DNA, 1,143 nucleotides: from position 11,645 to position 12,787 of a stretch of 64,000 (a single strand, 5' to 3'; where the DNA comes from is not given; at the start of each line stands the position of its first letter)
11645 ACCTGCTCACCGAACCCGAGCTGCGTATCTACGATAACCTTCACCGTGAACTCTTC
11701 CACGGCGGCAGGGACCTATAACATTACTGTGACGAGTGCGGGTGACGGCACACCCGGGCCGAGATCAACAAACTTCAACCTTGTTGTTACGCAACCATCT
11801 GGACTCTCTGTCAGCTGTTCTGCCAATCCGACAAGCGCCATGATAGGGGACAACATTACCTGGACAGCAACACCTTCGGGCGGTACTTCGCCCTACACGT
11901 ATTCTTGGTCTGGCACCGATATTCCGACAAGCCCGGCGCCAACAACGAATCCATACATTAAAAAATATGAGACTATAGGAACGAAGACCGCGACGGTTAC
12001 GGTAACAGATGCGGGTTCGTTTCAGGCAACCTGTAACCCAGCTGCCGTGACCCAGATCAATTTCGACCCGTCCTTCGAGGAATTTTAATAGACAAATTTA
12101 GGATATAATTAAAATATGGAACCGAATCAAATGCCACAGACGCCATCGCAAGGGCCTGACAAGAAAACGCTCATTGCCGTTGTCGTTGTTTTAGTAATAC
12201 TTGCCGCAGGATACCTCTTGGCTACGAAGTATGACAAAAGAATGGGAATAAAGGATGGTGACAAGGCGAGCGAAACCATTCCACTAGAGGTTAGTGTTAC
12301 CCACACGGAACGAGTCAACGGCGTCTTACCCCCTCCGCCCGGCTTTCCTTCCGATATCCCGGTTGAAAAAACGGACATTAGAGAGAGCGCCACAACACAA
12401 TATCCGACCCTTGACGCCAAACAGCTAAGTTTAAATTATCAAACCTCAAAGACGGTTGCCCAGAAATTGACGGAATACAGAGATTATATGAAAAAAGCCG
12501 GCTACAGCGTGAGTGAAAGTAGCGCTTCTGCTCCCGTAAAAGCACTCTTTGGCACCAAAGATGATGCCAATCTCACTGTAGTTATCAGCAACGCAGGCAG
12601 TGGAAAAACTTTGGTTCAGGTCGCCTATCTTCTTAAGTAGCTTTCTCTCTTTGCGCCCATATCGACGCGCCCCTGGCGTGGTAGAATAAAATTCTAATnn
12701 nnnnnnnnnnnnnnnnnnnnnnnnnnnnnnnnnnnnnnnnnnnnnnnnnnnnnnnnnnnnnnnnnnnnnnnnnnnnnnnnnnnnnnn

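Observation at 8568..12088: Tandem paralogous giant surface proteins sharing a C-terminal PKD-like domain and a conserved -NF(N/D)P(D/S)FEEF terminal tail, adjacent to the pilus locus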

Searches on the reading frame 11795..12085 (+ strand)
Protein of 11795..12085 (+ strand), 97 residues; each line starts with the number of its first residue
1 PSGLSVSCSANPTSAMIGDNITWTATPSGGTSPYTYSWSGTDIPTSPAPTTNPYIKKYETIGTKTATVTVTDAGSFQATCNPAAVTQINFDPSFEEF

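Call 8: find_homologous_proteins(query=window:11795-12085:+, max_evalue=0.01)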
Query window:11795-12085:+ (97 aa): 4 proteins with E <= 0.01 among 8 candidates.
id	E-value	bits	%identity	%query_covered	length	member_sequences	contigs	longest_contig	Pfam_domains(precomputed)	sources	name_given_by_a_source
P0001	2.9e-45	170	80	100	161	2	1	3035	-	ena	-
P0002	2.7e-34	135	69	97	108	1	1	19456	-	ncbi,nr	ncbi:MAG: PKD domain-containing protein [Candidatus Zambryskibacteria bacterium]|nr:PKD domain-conta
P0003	1.2e-24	104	59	97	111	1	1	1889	-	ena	-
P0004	2.5e-24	103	60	97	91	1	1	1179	PF13573.13,PF18911.7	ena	-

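Call 11: find_encoding_contigs(protein=P0002, flank=10000, max_places=4)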
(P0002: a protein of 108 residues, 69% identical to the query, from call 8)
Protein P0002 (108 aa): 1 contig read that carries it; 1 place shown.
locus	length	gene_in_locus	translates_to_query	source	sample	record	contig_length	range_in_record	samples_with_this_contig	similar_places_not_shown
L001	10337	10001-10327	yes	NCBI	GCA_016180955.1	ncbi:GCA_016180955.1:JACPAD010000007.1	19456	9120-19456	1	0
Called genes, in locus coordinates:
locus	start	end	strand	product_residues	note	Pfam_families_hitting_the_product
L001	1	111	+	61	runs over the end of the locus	PF04149:DUF397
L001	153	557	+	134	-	-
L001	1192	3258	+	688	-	PF02897:Peptidase_S9_N, PF02129:Peptidase_S15, PF00326:Peptidase_S9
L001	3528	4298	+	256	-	PF13365:Trypsin_2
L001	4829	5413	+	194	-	-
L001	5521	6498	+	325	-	PF02016:Peptidase_S66, PF17676:Peptidase_S66C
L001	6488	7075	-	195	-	-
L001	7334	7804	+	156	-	-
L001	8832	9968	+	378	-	PF18998:Flg_new_2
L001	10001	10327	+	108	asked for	-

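Call 26: predict_structure(alignment_id=A1)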
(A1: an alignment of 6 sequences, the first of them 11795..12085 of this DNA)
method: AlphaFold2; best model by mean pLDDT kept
length: 97 residues; sequences in the alignment: 6
mean_pLDDT: 90.7   pTM: 0.78
mean pLDDT of the five models: 90.7, 89.8, 87.5, 83.9, 83.2
residues with pLDDT >= 90: 79; 70-90: 10; 50-70: 7; < 50: 1
segments of 3 or more residues with pLDDT < 50: none
pLDDT, mean of each block of 10 residues (from residue 1): 86 94 95 94 91 94 96 93 94 61
secondary structure, 60 per line:
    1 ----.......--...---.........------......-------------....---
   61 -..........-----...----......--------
elements in order: E5-11 E14-16 E20-28 E35-40 E54-57 E62-71 E77-79 E84-89
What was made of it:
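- On PKD / SprB repeat, the shared C-terminal domain: AlphaFold pLDDT 90.7 (call 26).
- Closest known: C-terminal peptide ligands of PDZ-type domains, class III pattern [D/E]-x-hydrophobic-COOH. Same: -E-E-F-COOH fits the pattern, and the tail is flexible with a free carboxylate (call 26).
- The last beta-strand ends just before it, and its pLDDT falls to 61 against 86-96 for the ten-residue blocks of the domain (call 26).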

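Call 28: search_protein_representatives(alignment_id=A1)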
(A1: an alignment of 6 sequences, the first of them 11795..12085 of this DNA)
Query: 6 sequences, 98 profile positions. Proteins with E-value up to 0.001 (for the whole library): 11102; up to 1e-10: 3400; up to 1e-30: 450. The best 150 are listed.
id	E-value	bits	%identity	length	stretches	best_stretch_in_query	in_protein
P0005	1.3e-195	651.0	-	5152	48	7-86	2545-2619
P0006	7.8e-128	433.6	-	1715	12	3-82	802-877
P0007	2.3e-122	416.1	-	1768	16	6-84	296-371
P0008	1.7e-121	413.4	-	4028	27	6-85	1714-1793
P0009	3.2e-118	402.8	-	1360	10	5-82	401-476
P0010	5.3e-113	386.1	-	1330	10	5-83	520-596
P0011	1.0e-100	346.7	-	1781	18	7-88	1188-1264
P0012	1.2e-97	336.8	-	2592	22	5-80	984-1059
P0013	4.5e-95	328.6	-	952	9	5-83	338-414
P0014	2.0e-84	294.5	-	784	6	4-93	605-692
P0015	3.8e-83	290.4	-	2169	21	5-81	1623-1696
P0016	1.1e-81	285.7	-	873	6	3-88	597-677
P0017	3.1e-79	277.8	-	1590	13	5-87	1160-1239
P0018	3.1e-78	274.6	-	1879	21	3-87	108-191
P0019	8.7e-78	273.2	-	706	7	3-88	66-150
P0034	1.2e-66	237.4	-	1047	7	4-87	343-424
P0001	3.0e-48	178.4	-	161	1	2-98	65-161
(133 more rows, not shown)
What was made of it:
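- Closest known: SprB-repeat / PKD-domain fibrillar surface proteins, including InlB B-repeat. Same: The C-terminal domain profile finds 11,102 relatives (call 28).
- Tried and rejected: Profile search of the C-terminal domain against 1.84 billion representatives was swamped by multi-repeat SprB/PKD proteins (call 28).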

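Call 30: fold_search(model_id=the predicted structure, library=pdb)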
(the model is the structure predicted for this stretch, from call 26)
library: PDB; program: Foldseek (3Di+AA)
matches with E <= 10: 1721; with E <= 0.001: 6
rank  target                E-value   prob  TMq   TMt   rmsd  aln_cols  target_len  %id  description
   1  4jrw_A                2.1e-04  1.00  0.69  0.76   2.8        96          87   21  Crystal structure of Clostridium histolyticum colg collagenase PKD domain 2 at 1.6 Angstrom resolution (released 2014-05-21)
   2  4tn9_A                2.9e-04  1.00  0.67  0.75   2.9        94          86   21  Crystal structure of Clostridium histolyticum ColG collagenase polycystic kidney disease-like domain at 1.4 Angstrom r (released 2015-03-11)
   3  2y72_A                3.8e-04  1.00  0.71  0.80   2.2        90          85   21  Crystal structure of the PKD Domain of Collagenase G from Clostridium Histolyticum at 1.18 Angstrom Resolution. (released 2011-09-28)
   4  4aqo                  4.0e-04  1.00  0.65  0.72   2.8        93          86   20  CRYSTAL STRUCTURE OF THE CALCIUM BOUND PKD-like DOMAIN OF COLLAGENASE G FROM CLOSTRIDIUM HISTOLYTICUM AT 0.99 ANGSTROM R (released 2013-06-05)
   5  9e99_J                6.5e-04  1.00  0.59  0.23   5.0       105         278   23  Cryo-EM reconstruction of Escherichia phage N4 capsid (released 2025-02-19)
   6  9lbz_q                7.7e-04  1.00  0.52  0.28   6.6       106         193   19  unique-vertex of mature phage N4 (released 2025-04-16)
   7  1l0q_A                1.0e-03  1.00  0.72  0.20   2.2        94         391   13  Tandem YVTN beta-propeller and PKD domains from an archaeal surface layer protein (released 2002-11-06)
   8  7uwu_A                1.0e-03  1.00  0.67  0.12   2.5        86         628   22  Starch adherence system protein 6 (Sas6) (released 2023-06-14)
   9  9e99_K                1.0e-03  1.00  0.53  0.21   3.8        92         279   24  Cryo-EM reconstruction of Escherichia phage N4 capsid (released 2025-02-19)
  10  4u6t_A                1.5e-03  1.00  0.60  0.66   3.5        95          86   18  Crystal structure of the Clostridium histolyticum colH collagenase polycystic kidney disease-like domain 2a at 1.76 An (released 2015-03-11)
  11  7uww_B                3.4e-03  1.00  0.64  0.11   2.6        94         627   20  Sas6 with alpha-cyclodextrin (released 2023-06-14)
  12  7o52_U                5.3e-03  1.00  0.55  0.35   5.1        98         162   17  CD22 d6-d7 in complex with Fab m971 (released 2021-07-28)
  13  6fg9_A                6.3e-03  1.00  0.65  0.09   3.4        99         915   15  Mouse SORCS2 ectodomain (sortilin related VPS10 domain containing receptor 2) (released 2018-08-01)
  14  1epf_B                7.9e-03  1.00  0.53  0.30   4.4       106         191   14  CRYSTAL STRUCTURE OF THE TWO N-TERMINAL IMMUNOGLOBULIN DOMAINS OF THE NEURAL CELL ADHESION MOLECULE (NCAM) (released 2000-10-09)
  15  7uww_A                8.3e-03  1.00  0.65  0.11   2.5        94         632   20  Sas6 with alpha-cyclodextrin (released 2023-06-14)
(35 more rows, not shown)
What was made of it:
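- On PKD / SprB repeat, the shared C-terminal domain: The top Foldseek hits are ColG PKD domains, E 2e-4 to 4e-4, TM 0.65-0.80 (call 30).
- Closest known: SprB-repeat / PKD-domain fibrillar surface proteins, including InlB B-repeat. Same: The fold matches PKD (call 30).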

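Call 32: find_encoding_contigs(protein=P0034, flank=10000, max_places=3)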
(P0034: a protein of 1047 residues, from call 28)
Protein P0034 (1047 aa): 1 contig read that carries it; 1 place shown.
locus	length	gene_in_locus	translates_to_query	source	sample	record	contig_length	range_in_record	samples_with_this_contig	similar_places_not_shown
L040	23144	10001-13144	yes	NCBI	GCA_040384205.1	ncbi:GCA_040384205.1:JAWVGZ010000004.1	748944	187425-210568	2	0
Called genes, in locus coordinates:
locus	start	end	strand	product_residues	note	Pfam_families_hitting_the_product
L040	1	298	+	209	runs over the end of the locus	PF02163:Peptidase_M50 (weak)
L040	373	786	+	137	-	PF00164:Ribosom_S12_S23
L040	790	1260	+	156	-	PF00177:Ribosomal_S7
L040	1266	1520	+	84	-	-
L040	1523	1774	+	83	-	-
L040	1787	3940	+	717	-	PF00009:GTP_EFTU, PF03144:GTP_EFTU_D2, PF22042:EF-G_D2, PF14492:EFG_III, PF16658:RF3_C (weak), PF03764:EFG_IV, PF00679:EFG_C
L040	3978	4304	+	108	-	-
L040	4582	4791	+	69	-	-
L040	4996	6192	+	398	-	PF00009:GTP_EFTU, PF03144:GTP_EFTU_D2, PF03143:GTP_EFTU_D3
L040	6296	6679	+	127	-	PF00338:Ribosomal_S10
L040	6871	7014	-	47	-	-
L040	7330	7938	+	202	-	PF00297:Ribosomal_L3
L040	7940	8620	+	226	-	PF00573:Ribosomal_L4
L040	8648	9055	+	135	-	PF00276:Ribosomal_L23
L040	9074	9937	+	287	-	PF00181:Ribosomal_L2_N, PF03947:Ribosomal_L2_C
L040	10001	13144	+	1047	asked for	PF18911:PKD_4 (faint)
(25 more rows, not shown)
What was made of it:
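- Closest known: PilY1/PilC-type non-pilin pilus-associated adhesins. Different: The tail also occurs away from pilus genes (call 32).
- P0034 has the tail in a different context (call 32).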

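Call 75: search_protein_families(library=pfam, alignment_id=A1, max_evalue=1)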
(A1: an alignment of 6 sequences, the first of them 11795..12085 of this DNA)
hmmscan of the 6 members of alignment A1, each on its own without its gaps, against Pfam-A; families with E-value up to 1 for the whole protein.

A. member 1, window:11795-12085:+ (97 aa): 5 families
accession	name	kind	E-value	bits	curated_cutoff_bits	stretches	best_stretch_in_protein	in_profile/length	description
PF13573.12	SprB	-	0.0014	18.7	28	1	24-40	18-34/37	SprB repeat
PF18911.6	PKD_4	-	0.0036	17.7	27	1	16-83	15-81/85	PKD domain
PF13927.12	Ig_3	-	0.0058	17.5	30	1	6-77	4-73/78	Immunoglobulin domain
PF00801.26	PKD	-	0.018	15.4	23.5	1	7-75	3-70/80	PKD domain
PF19195.5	DUF5870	-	0.025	14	25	1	49-93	386-430/488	Family of unknown function (DUF5870)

B. families by the number of members that match (of 6 scanned): 6 families
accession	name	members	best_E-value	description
PF13573.12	SprB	6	5.7e-06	SprB repeat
PF13927.12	Ig_3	6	0.00091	Immunoglobulin domain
PF18911.6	PKD_4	5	3e-06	PKD domain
PF00801.26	PKD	4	2.7e-05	PKD domain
PF19195.5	DUF5870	1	0.025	Family of unknown function (DUF5870)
PF10633.15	NPCBM_assoc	1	0.93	NPCBM-associated, NEW3 domain of alpha-galactosidase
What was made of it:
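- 11795..12064 (+): B: C-terminal PKD-fold domain (residues 690-779). AlphaFold pLDDT 90.7 (call 26); Foldseek to ColG PKD domains, E 2e-4, TM 0.69-0.80 (call 30); Pfam PKD_4 and SprB below threshold (call 75)
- On PKD / SprB repeat, the shared C-terminal domain: B C-terminus: SprB 18.7 against 28, PKD_4 17.7 against 27, PKD 15.4 against 23.5 (call 75).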

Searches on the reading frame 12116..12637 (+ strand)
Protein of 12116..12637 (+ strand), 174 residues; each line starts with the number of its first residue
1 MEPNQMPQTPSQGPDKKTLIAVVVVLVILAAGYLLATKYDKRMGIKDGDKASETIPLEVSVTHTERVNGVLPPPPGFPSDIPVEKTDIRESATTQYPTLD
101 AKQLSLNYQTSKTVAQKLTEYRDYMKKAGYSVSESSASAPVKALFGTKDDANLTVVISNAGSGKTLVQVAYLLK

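Call 3: search_protein_families(library=pfam, proteins=[window:12116-12637:+], max_evalue=1)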
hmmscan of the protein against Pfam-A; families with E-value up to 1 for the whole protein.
window:12116-12637:+ (174 aa): 1 family
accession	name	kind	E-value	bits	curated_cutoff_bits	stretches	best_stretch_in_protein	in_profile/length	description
PF12685.13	SpoIIIAH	-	0.078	13.3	30.6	1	16-125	1-84/191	SpoIIIAH-like protein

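Call 4: search_protein_families(library=ncbifam, proteins=[window:12116-12637:+], max_evalue=1)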
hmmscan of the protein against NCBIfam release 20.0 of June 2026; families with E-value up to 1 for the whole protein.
window:12116-12637:+ (174 aa): 0 families

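Call 35: find_homologous_proteins(query=window:12116-12637:+, max_evalue=0.001)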
Query window:12116-12637:+ (174 aa): 6 proteins with E <= 0.001 among 283 candidates.
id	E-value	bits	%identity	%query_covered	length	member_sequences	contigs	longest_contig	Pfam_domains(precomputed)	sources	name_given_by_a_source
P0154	1.6e-101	355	100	97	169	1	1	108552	-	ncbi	-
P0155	3.8e-76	273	74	100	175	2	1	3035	-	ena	-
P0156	5.0e-69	249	71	100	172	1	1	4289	-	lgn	-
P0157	7.4e-68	246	70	97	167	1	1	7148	-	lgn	-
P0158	4.7e-49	185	54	98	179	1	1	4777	PF27226.1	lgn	-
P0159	5.3e-34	136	50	90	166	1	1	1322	-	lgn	-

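Call 36: search_protein_families(library=pfam, proteins=[P0158, P0155, P0156, P0159, window:12116-12637:+], max_evalue=10)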
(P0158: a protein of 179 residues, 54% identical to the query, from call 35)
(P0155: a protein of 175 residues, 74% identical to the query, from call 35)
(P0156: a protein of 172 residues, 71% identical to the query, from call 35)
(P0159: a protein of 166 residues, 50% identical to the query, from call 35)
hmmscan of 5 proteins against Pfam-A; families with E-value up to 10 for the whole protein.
P0158 (179 aa): 0 families

P0155 (175 aa): 0 families

P0156 (172 aa): 0 families

P0159 (166 aa): 3 families
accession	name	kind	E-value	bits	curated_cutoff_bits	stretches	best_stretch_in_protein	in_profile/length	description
PF12685.13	SpoIIIAH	-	0.003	17.9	30.6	1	13-75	4-46/191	SpoIIIAH-like protein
PF24911.1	YfjL_C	-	0.035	15.1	28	1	96-143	55-98/117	YfjL-like C-terminal domain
PF07509.16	DUF1523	-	0.13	12.1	23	1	12-45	4-37/176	Protein of unknown function (DUF1523)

window:12116-12637:+ (174 aa): 1 family
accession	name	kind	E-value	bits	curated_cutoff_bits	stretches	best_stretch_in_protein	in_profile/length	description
PF12685.13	SpoIIIAH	-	0.078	13.3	30.6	1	16-125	1-84/191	SpoIIIAH-like protein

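Call 37: find_encoding_contigs(protein=P0154, flank=1000, max_places=3)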
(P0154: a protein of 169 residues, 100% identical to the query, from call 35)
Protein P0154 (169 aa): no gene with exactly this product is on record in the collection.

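Call 42: find_related_loci(query=A2, collection=metagenome_contigs, flank=6000)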
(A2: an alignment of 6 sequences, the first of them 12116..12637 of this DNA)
Query A2 (174 aa) in metagenome_contigs; peptide patterns used: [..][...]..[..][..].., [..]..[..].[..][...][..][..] (x = any residue, [..] = any of these).
551 stretches matched a pattern; 26 encode a relative of the query (tblastn E <= 1e-3); 26 distinct loci.
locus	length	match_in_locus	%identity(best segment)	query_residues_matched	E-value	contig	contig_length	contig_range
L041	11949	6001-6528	54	1-174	6e-56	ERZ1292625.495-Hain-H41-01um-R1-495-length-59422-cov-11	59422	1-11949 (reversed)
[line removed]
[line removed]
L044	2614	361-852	50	12-174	8e-47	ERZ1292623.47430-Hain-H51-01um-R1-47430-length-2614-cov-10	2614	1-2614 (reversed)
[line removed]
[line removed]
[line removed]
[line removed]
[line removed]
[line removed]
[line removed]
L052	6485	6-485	47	21-174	4e-43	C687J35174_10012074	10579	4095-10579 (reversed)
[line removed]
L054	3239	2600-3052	48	26-174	2e-42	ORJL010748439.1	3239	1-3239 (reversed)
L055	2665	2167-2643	48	16-174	2e-42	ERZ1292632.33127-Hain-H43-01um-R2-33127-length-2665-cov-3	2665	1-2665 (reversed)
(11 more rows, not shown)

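Call 44: predict_structure(alignment_id=A2)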
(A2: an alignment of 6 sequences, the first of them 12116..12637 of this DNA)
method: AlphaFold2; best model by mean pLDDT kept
length: 174 residues; sequences in the alignment: 6
mean_pLDDT: 79.1   pTM: 0.63
mean pLDDT of the five models: 79.1, 79.1, 78.5, 77.7, 61.8
residues with pLDDT >= 90: 87; 70-90: 35; 50-70: 25; < 50: 27
segments of 3 or more residues with pLDDT < 50: 1-15, 39-50
pLDDT, mean of each block of 10 residues (from residue 1): 40 50 70 55 44 63 89 92 87 91 95 94 97 89 95 95 91 94
secondary structure, 60 per line:
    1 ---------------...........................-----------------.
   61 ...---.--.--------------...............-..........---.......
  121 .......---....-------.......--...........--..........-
elements in order: H16-42 E60-63 E88-96 E101-110 H114-127 E131-134 E142-148 E151-161 E164-173
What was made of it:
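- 12116..12640 (+): TM174: bitopic membrane protein with one N-terminal TM helix and a beta-rich ectodomain; candidate receptor for the tail. AlphaFold ectodomain pLDDT about 90 (call 44).
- It has a TM anchor and a confidently folded ectodomain (call 44).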

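Call 49: fold_search(model_id=the predicted structure, library=pdb)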
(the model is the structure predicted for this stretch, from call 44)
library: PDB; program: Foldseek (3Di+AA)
matches with E <= 10: 1210; with E <= 0.001: 0
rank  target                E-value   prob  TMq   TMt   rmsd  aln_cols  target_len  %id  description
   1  6td9_B                8.9e-03  1.00  0.38  0.27  11.9       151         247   10  X-ray structure of mature PA1624 from Pseudomonas aeruginosa PAO1 (released 2019-12-04)
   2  6td9_A                1.8e-02  1.00  0.39  0.28  11.8       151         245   10  X-ray structure of mature PA1624 from Pseudomonas aeruginosa PAO1 (released 2019-12-04)
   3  4fpw_A                2.3e-02  1.00  0.30  0.32   4.6        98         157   10  Crystal Structure of CalU16 from Micromonospora echinospora. Northeast Structural Genomics Consortium Target MiR12. (released 2012-12-12)
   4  4fpw_B                2.6e-02  0.99  0.28  0.30   5.7        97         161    8  Crystal Structure of CalU16 from Micromonospora echinospora. Northeast Structural Genomics Consortium Target MiR12. (released 2012-12-12)
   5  2zfd_B                3.6e-02  1.00  0.34  0.48   2.6        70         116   10  The crystal structure of plant specific calcium binding protein AtCBL2 in complex with the regulatory domain of AtCIPK (released 2008-02-19)
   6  2nn5                  5.3e-02  0.99  0.29  0.30   8.0        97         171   13  Structure of Conserved Protein of Unknown Function EF2215 from Enterococcus faecalis (released 2006-11-21)
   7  2pso_A                5.6e-02  0.96  0.32  0.29  10.7       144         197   12  Human StarD13 (DLC2) lipid transfer and protein localization domain (released 2007-05-15)
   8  7cu9_A                5.6e-02  0.54  0.24  0.22   7.8       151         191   11  Crystal structure of the soluble domain of TiME protein from Mycobacterium smegmatis (released 2021-08-25)
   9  2bk0_A                5.9e-02  0.97  0.25  0.28   7.4       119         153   12  Crystal structure of the major celery allergen Api G 1 (released 2005-06-13)
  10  5mxb                  5.9e-02  0.54  0.20  0.22  10.5       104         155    4  Crystal structure of yellow lupin LLPR-10.2B protein in complex with melatonin (released 2018-04-18)
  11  6e8a_B                7.0e-02  0.98  0.37  0.43   5.1       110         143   12  Crystal structure of DcrB from Salmonella enterica at 1.92 Angstroms resolution (released 2018-10-31)
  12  7cu8_A                7.3e-02  0.72  0.29  0.27   7.5       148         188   12  Crystal structure of the soluble domain of TiME protein from Mycobacterium tuberculosis (released 2021-08-25)
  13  3c0v_A                8.7e-02  0.51  0.20  0.23   9.8       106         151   10  Crystal structure of cytokinin-specific binding protein in complex with cytokinin and Ta6Br12 (released 2008-05-20)
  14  4tq2                  8.7e-02  0.20  0.19  0.19  16.0       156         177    8  Structure of S-type Phycobiliprotein Lyase CPES from Guillardia theta (released 2014-08-13)
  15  6xrr_I                9.2e-02  0.89  0.26  0.30   6.1        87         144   11  Structure of SciW bound to the Rhs1 Transmembrane Domain from Salmonella typhimurium (released 2020-12-30)
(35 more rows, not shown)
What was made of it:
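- On Mog1p/PsbP-like (DcrB/DUF1795-like) fold, TM174 ectodomain: Foldseek best hits are PA1624 (E 8.9e-3), DcrB (7e-2), TiME, PsbP and SciW, with TM 0.3-0.43 (call 49).
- The TM174 fold match is weak (best E 9e-3, TM about 0.4, call 49).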

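Call 66: search_solved_structures(query=A2, max_evalue=10)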
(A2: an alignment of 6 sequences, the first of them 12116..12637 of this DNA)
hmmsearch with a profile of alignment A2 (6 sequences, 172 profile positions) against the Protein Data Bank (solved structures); distinct sequences matched with E-value up to 10: 2.
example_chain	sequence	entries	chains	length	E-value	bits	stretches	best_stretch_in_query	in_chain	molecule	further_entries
7yr5_B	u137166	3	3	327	0.19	14.8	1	16-49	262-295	Embigin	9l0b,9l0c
7wgh_A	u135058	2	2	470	1.2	12.2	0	18-41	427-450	Squalene synthase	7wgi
